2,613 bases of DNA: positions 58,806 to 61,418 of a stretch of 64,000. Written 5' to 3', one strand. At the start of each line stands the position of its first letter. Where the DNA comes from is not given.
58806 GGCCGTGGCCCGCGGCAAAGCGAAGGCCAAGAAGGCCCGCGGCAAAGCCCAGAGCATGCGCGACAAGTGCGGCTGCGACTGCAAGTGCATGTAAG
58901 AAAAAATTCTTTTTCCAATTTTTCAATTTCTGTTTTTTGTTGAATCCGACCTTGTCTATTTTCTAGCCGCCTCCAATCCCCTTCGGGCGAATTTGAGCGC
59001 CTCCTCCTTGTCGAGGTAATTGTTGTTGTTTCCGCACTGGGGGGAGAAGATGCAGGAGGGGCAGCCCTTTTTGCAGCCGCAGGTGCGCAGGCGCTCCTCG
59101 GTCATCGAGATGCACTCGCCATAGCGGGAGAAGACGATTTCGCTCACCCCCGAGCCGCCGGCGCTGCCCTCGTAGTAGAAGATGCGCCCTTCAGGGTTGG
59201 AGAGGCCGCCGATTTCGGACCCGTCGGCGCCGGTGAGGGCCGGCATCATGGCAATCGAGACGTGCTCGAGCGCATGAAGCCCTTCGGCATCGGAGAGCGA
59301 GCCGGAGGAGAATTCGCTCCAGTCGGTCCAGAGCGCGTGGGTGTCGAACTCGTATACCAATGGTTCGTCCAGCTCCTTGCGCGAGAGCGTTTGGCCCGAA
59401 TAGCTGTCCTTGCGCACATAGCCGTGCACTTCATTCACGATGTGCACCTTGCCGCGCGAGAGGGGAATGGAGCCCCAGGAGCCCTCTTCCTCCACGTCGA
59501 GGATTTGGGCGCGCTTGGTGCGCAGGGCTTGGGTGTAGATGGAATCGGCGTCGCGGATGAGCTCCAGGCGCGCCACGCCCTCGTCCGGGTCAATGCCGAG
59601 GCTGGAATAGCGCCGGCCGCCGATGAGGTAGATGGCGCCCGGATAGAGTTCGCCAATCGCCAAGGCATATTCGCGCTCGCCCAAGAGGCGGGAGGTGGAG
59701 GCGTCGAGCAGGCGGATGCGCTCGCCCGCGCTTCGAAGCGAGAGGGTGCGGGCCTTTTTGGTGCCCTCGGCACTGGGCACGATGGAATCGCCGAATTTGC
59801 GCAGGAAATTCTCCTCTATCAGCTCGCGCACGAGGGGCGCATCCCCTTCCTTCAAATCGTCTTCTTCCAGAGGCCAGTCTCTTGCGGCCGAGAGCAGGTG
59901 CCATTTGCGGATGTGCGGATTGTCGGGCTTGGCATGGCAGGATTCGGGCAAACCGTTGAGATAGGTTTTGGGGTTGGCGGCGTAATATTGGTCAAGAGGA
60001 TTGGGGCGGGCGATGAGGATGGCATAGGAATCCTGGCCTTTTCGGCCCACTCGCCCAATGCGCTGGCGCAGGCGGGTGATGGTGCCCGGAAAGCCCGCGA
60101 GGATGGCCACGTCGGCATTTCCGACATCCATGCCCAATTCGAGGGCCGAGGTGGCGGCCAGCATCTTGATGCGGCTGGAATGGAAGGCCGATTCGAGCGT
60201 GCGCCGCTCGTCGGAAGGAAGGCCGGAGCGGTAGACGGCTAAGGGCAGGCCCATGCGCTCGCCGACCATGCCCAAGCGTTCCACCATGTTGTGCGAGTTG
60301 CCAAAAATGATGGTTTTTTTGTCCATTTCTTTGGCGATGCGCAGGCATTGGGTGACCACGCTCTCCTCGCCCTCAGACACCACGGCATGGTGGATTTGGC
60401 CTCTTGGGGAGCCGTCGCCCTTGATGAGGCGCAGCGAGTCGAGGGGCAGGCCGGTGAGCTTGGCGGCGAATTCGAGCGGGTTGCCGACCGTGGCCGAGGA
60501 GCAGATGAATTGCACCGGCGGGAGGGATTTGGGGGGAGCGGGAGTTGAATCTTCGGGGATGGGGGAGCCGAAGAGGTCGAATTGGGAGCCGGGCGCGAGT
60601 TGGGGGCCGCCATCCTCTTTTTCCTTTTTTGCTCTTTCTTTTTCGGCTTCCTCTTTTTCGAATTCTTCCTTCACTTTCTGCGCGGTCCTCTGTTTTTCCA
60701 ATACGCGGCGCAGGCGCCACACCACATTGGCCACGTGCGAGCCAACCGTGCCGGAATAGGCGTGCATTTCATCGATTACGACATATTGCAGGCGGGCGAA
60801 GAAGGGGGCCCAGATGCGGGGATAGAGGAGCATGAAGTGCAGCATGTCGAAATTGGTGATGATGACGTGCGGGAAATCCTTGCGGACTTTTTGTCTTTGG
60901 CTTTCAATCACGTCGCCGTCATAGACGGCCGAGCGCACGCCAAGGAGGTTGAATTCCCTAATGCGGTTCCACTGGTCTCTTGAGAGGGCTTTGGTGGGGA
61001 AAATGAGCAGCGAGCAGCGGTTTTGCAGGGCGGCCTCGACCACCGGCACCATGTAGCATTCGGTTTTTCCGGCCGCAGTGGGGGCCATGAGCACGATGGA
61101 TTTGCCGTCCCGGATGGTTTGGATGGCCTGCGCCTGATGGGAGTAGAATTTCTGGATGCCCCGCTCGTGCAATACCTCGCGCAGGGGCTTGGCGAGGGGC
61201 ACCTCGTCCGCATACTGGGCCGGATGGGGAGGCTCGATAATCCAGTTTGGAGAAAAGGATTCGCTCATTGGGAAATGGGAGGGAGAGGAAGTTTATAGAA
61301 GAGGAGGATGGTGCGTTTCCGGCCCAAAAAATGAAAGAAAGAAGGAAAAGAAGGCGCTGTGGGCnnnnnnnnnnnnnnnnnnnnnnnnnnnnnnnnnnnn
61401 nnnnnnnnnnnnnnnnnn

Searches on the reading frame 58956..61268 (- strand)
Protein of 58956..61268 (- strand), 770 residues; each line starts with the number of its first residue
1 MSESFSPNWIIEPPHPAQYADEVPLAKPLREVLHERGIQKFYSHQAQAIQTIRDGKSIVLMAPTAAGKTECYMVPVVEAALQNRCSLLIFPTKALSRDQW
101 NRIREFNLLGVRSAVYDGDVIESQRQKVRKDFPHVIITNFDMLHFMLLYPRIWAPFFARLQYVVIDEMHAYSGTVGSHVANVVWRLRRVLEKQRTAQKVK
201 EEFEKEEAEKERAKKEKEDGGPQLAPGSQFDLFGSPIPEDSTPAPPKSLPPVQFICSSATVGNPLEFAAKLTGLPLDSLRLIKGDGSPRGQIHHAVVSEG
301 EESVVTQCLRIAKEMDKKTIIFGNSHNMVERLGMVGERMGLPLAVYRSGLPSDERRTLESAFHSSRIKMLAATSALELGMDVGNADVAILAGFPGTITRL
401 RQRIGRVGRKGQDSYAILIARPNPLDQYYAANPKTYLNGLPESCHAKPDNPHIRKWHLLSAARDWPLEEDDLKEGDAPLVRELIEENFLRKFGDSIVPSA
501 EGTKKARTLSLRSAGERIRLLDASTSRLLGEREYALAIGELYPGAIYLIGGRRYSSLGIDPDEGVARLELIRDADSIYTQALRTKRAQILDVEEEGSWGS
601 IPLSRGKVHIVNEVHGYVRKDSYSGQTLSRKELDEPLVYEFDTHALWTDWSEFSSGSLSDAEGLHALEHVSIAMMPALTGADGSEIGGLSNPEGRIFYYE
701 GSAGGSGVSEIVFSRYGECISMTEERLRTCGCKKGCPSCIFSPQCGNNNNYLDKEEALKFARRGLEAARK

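Call 5: search_protein_families(library=pfam, proteins=[window:58956-61268:-], max_evalue=0.1)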
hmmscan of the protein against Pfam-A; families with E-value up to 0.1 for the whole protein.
window:58956-61268:- (770 aa): 4 families
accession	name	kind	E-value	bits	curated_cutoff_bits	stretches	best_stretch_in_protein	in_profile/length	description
PF00270.35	DEAD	-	3.5e-26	92.3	26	1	43-191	2-148/167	DEAD/DEAH box helicase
PF00271.37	Helicase_C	-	2.3e-20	73.3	23.5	1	307-411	8-110/110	Helicase conserved C-terminal domain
PF09369.15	MZB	-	4e-14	53.5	24.2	1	667-740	1-80/80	MrfA Zn-binding domain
PF22590.2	Cas3-like_C_2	-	0.0042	17.8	27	1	358-411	51-105/106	CRISPR-associated nuclease/helicase Cas3, C-terminal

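Call 6: search_protein_families(library=ncbifam, proteins=[window:58956-61268:-], max_evalue=0.1)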
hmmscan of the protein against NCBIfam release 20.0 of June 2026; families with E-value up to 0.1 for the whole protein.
window:58956-61268:- (770 aa): 54 families (the best 25 are shown)
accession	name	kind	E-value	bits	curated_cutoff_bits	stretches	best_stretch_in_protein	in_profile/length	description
TIGR03817.1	DECH_helic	hypoth_equivalog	4.2e-139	465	874.1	2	254-760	197-734/742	helicase/secretion neighborhood putative DEAH-box helicase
TIGR04121.1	DEXH_lig_assoc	equivalog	1.6e-35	122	850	2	31-189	5-171/804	ligase-associated DNA damage response DEXH box helicase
NF010338.0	PRK13767.1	equivalog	1.3e-25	89.9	849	2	37-193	30-208/877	ATP-dependent helicase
TIGR01389.1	recQ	equivalog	1.7e-22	79.6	640.2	2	288-420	197-328/591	DNA helicase RecQ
NF002654.0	PRK02362.1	equivalog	1.1e-20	73.6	887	2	21-187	4-166/739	ATP-dependent DNA helicase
TIGR00614.1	recQ_fam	subfamily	1.1e-19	70.6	219.8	2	289-419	198-329/470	RecQ family ATP-dependent DNA helicase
NF041063.1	DpdF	equivalog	2e-19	69.7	550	2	40-169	139-280/813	protein DpdF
NF001308.0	PRK00254.1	equivalog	2.8e-18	65.5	1216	2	21-170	4-149/720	ATP-dependent DNA helicase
NF008279.0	PRK11057.1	equivalog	9e-18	64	1015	2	306-422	225-342/608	ATP-dependent DNA helicase RecQ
NF002251.0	PRK01172.1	equivalog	2.9e-17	62.2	891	2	40-172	22-148/674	ATP-dependent DNA helicase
NF040935.1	helicase_Hel308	equivalog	5.4e-16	57.9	1200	1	21-186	7-169/704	ATP-dependent DNA helicase Hel308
NF053631.1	RNA_helic_CshA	equivalog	2.1e-14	53.2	646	2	22-138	3-123/434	degradosome RNA helicase CshA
NF007284.0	PRK09751.1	equivalog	3.4e-12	44.4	1496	2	352-410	361-419/1538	ATP-dependent helicase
NF053711.1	RNA_heli_RhlE1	exception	5.9e-12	45.1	750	2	23-168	6-157/434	RNA helicase RhlE1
NF008394.0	PRK11192.1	equivalog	2.1e-11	43.3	507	2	311-418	242-349/441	ATP-dependent RNA helicase SrmB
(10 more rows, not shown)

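Call 10: find_encoding_contigs(protein=window:58956-61268:-, flank=10000, max_places=6)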
Protein window:58956-61268:- (770 aa): no gene with exactly this product is on record in the collection.

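Call 19: find_related_loci(query=window:58956-61268:-, collection=genome_contigs, flank=10000)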
Query window:58956-61268:- (770 aa) in genome_contigs; peptide patterns used: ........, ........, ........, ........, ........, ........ (x = any residue, [..] = any of these).
53 stretches matched a pattern; 8 encode a relative of the query (tblastn E <= 1e-3); 8 distinct loci.
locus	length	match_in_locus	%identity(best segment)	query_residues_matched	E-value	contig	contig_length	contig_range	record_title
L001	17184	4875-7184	81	1-769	0e+0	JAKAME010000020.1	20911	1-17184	MAG: Candidatus Micrarchaeota archaeon isolate WY5.bin156 NODE_3971_length_20911_cov_1.521796, whole genome shotgun sequ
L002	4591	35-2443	62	1-770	0e+0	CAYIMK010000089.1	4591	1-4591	MAG TPA_asm: Candidatus Micrarchaeota archaeon isolate ERP119705_co25_669 genome assembly, contig: NODE_26579_length_459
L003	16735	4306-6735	61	1-770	0e+0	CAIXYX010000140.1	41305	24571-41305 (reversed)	uncultured Candidatus Micrarchaeota archaeon isolate A14_bin-2075 genome assembly, contig: bin-2075:140/146, whole genom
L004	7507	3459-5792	55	1-765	0e+0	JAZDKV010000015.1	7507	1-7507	MAG: Candidatus Micrarchaeota archaeon isolate MEGAHIT-group-0.552 k141_5410597, whole genome shotgun sequence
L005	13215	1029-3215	50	1-765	0e+0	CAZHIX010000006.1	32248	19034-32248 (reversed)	MAG TPA_asm: Candidatus Micrarchaeota archaeon isolate SRP263991_co1_512 genome assembly, contig: NODE_1658_length_32248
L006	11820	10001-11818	63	1-585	0e+0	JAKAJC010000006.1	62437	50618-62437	MAG: Candidatus Micrarchaeota archaeon isolate WY3.bin72 NODE_653_length_62437_cov_3.560408, whole genome shotgun sequen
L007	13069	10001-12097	46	30-770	0e+0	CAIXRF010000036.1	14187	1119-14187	uncultured Candidatus Micrarchaeota archaeon isolate AlinenSediments_bin-2344 genome assembly, contig: bin-2344:036/138,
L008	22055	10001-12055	45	29-755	0e+0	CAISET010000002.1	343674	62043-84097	uncultured Candidatus Micrarchaeota archaeon isolate AlinenSediments_bin-3476 genome assembly, contig: bin-3476:02/37, w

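Call 39: search_protein_families(library=padloc, proteins=[window:58956-61268:-], max_evalue=0.01)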
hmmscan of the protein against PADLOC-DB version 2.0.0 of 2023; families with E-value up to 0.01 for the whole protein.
window:58956-61268:- (770 aa): 74 families (the best 25 are shown)
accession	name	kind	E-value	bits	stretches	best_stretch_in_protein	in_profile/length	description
PDLC02503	BrxHI|BrxHII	-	5e-54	181.7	1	40-414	24-346/698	BrxHI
PDLC00037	DruE3|DruE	-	1e-37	127.6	3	40-192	101-282/2055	SNF2 family N-terminal domain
PDLC00036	DruE3|DruE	-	1.2e-35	120.1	3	41-191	93-267/2023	SNF2 family N-terminal domain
PDLC00013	DruE1|DruE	-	1.3e-33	114.1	4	364-459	1080-1176/1776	SNF2 family N-terminal domain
PDLC03960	SngC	-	1.3e-31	108.1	1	25-415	9-367/720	-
PDLC00035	DruE3|DruE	-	3.9e-31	105.7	2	40-190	102-280/1460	SNF2 family N-terminal domain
PDLC02501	BrxHI|BrxHII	-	8.4e-31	104.9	2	44-189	27-181/925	BrxHI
PDLC00051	DruE4|DruE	-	3.7e-24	82.4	3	364-438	1122-1197/1829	SNF2 family N-terminal domain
PDLC02864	DpdF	-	5.2e-24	83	2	286-423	204-341/610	DpdF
PDLC03928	PsyrT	-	7.2e-24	82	2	310-423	235-350/689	-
PDLC02861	DpdF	-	3.5e-23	79.8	2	305-422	227-345/611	DpdF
PDLC00015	DruE2|DruE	-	3.5e-21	72.7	3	365-440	1169-1245/1887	SNF2 family N-terminal domain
PDLC00014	DruE2|DruE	-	1.5e-19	67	3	364-435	1197-1269/1928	SNF2 family N-terminal domain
PDLC02870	DpdF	-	7.1e-19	65.7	2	307-425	217-335/534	DpdF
PDLC02872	DpdF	-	1.7e-17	61.3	2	363-423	448-508/859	DpdF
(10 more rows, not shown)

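Call 40: search_protein_families(library=phrogs, proteins=[L001:2679-3398:+], max_evalue=0.01)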
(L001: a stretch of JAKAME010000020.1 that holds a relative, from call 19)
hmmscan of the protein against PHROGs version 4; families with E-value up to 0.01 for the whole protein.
L001:2679-3398:+ (239 aa): 0 families

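Call 42: search_solved_structures(query=window:58956-61268:-, max_evalue=1e-10, show_alignments=1)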
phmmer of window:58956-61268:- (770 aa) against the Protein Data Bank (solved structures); distinct sequences matched with E-value up to 1e-10: 20.
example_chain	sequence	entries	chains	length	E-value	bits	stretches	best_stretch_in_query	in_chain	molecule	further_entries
6znp_A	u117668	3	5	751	1.4e-87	297.9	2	253-741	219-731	Uncharacterized ATP-dependent helicase YprA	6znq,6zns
9tu7_Y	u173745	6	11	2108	2.1e-23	85.7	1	26-191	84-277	DEAD/DEAH box helicase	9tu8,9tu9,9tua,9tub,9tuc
9b15_A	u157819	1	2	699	6.5e-21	77.5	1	32-191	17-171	ATP-dependent DNA helicase Hel308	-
2p6r_A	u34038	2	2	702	2.1e-19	72.5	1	32-191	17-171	afUHEL308 HELICASE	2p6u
7ujb_A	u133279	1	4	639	7.7e-17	64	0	248-410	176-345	DEAD/DEAH box RNA helicase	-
1oyw_A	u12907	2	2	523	2e-14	56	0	289-422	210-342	ATP-dependent DNA helicase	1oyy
5lst_A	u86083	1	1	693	4.5e-14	54.9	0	343-424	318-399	ATP-dependent DNA helicase Q4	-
4tmu_A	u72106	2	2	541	9.6e-14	53.8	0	250-422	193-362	RecQ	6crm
2z0m_A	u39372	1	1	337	1.7e-13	52.9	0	29-130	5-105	337aa long hypothetical ATP-dependent RNA helicase deaD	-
2zj2_A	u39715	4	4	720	4.1e-13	51.7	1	20-171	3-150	Putative ski2-type helicase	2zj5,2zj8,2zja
5a9f_A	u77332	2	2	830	3.9e-12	48.5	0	342-419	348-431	DNA POLYMERASE THETA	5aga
9c5q_C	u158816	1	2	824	3.9e-12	48.5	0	342-419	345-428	DNA polymerase theta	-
9bh6_A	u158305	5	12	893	4.2e-12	48.3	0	342-419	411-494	DNA polymerase theta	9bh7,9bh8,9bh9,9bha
8w0a_C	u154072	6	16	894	4.3e-12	48.3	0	342-419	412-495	DNA polymerase theta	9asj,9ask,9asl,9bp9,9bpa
5a9j_A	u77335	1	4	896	4.3e-12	48.3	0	342-419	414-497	DNA POLYMERASE THETA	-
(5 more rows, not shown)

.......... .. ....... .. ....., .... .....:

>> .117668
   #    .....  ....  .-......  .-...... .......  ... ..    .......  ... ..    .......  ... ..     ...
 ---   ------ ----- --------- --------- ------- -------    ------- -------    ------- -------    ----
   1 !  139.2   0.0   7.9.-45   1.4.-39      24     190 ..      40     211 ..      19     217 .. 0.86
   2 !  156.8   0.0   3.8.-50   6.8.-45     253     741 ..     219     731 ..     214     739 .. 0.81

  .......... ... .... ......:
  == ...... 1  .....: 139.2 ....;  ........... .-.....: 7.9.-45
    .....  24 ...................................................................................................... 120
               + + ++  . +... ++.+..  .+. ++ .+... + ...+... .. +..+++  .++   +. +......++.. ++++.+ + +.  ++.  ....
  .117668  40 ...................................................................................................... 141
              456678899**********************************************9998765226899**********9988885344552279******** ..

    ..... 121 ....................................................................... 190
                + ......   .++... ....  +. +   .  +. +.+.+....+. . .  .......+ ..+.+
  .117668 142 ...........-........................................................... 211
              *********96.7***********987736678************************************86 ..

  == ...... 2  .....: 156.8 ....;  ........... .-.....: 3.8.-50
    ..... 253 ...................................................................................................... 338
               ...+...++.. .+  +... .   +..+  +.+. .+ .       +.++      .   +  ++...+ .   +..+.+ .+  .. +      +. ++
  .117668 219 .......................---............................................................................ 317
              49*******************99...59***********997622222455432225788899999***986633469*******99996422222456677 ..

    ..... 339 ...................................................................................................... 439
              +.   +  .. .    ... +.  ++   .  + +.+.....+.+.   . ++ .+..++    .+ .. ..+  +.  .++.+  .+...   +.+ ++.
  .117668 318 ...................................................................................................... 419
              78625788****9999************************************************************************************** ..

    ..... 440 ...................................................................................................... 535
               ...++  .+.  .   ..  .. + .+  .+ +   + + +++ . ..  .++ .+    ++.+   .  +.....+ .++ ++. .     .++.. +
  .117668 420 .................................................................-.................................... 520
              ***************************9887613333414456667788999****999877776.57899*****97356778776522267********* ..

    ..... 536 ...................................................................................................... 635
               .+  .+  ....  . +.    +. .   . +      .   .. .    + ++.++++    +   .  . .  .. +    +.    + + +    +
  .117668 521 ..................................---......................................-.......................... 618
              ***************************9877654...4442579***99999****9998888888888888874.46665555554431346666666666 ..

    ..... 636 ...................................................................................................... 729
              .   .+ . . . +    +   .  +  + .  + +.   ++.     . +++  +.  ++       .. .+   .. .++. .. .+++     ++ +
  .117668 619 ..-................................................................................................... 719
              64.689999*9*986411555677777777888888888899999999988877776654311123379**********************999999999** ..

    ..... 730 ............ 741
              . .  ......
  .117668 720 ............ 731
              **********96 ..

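Call 70: find_related_loci(query=window:58956-61268:-, collection=metagenome_contigs, flank=6000)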
Query window:58956-61268:- (770 aa) in metagenome_contigs; peptide patterns used: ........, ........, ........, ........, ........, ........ (x = any residue, [..] = any of these).
121 stretches matched a pattern; 9 encode a relative of the query (tblastn E <= 1e-3); 9 distinct loci.
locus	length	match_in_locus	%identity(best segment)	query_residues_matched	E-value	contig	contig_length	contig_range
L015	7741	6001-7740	56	1-634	0e+0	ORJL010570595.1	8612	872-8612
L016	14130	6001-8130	58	1-766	0e+0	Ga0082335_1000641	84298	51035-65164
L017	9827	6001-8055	46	32-757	0e+0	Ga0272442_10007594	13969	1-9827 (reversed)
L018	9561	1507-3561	44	29-755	0e+0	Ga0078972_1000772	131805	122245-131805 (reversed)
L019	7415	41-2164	43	19-761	0e+0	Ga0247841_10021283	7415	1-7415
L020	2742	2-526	77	592-766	6e-91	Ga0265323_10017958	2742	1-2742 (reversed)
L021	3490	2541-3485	40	29-390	4e-88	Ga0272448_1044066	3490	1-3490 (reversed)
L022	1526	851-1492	41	29-298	1e-67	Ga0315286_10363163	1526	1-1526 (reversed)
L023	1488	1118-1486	79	2-124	8e-62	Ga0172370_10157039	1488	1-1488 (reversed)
